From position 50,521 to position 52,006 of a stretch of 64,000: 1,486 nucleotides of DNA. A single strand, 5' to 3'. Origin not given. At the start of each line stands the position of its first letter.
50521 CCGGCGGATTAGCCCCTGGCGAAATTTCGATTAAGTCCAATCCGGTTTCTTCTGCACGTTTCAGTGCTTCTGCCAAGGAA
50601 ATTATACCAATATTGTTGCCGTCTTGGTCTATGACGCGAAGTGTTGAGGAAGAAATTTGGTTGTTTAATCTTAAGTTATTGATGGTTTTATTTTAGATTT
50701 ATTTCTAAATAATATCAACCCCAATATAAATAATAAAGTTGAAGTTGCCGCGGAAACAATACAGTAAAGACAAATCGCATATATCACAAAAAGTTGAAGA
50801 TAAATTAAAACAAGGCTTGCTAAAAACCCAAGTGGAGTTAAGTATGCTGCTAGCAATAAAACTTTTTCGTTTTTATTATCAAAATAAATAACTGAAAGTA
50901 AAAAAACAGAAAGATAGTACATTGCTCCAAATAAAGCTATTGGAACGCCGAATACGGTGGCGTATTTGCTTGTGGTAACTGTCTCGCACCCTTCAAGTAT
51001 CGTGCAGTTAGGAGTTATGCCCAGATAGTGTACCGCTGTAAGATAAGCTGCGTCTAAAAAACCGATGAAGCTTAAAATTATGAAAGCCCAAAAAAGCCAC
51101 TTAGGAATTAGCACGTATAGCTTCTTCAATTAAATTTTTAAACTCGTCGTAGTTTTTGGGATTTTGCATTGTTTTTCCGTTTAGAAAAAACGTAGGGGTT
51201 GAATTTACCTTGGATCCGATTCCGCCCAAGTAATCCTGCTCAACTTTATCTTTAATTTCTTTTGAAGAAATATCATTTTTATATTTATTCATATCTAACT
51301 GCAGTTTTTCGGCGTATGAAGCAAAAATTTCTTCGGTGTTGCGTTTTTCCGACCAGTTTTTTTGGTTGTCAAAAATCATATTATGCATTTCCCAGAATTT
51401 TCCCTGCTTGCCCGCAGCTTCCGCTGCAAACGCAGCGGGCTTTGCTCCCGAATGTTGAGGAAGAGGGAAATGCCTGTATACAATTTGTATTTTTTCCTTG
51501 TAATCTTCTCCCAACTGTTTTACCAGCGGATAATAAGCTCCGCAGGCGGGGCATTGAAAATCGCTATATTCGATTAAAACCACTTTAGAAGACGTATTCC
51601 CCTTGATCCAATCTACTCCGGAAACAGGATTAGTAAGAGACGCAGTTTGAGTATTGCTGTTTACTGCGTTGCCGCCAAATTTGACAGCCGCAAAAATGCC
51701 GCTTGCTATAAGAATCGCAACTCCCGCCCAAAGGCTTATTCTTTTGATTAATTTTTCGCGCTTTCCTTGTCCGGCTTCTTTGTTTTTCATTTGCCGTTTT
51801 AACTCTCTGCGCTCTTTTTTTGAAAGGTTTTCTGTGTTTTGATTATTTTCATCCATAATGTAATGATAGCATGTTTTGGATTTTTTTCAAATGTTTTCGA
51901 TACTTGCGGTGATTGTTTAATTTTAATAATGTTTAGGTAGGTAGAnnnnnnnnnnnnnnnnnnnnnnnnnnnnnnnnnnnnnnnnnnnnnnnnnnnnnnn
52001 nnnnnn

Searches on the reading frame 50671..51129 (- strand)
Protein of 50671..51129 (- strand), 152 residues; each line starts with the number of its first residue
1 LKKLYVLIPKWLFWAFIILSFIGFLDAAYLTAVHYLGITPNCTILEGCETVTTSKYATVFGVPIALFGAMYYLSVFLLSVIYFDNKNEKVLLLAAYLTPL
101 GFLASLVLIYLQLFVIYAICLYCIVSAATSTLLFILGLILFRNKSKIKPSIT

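Call 3: search_protein_families(library=pfam, proteins=[window:50671-51129:-])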
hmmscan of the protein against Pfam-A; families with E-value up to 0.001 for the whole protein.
window:50671-51129:- (152 aa): 1 family
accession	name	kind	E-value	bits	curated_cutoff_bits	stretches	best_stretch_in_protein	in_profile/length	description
PF07884.19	VKOR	-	2.2e-27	96.3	27.5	1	14-136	1-132/134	Vitamin K epoxide reductase family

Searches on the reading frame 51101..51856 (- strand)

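Call 3: search_protein_families(library=pfam, proteins=[window:51101-51856:-])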
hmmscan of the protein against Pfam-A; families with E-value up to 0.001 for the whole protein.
window:51101-51856:- (251 aa): 3 families
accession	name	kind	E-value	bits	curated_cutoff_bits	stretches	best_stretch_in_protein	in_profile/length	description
PF13462.12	Thioredoxin_4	-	1.4e-28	100.5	23.2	1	83-244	6-164/165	Thioredoxin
PF01323.26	DSBA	-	1.6e-16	61.1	25.6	1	94-243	2-190/191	DSBA-like thioredoxin domain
PF13743.12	Thioredoxin_5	-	2.5e-07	31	27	1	155-226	97-164/186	Thioredoxin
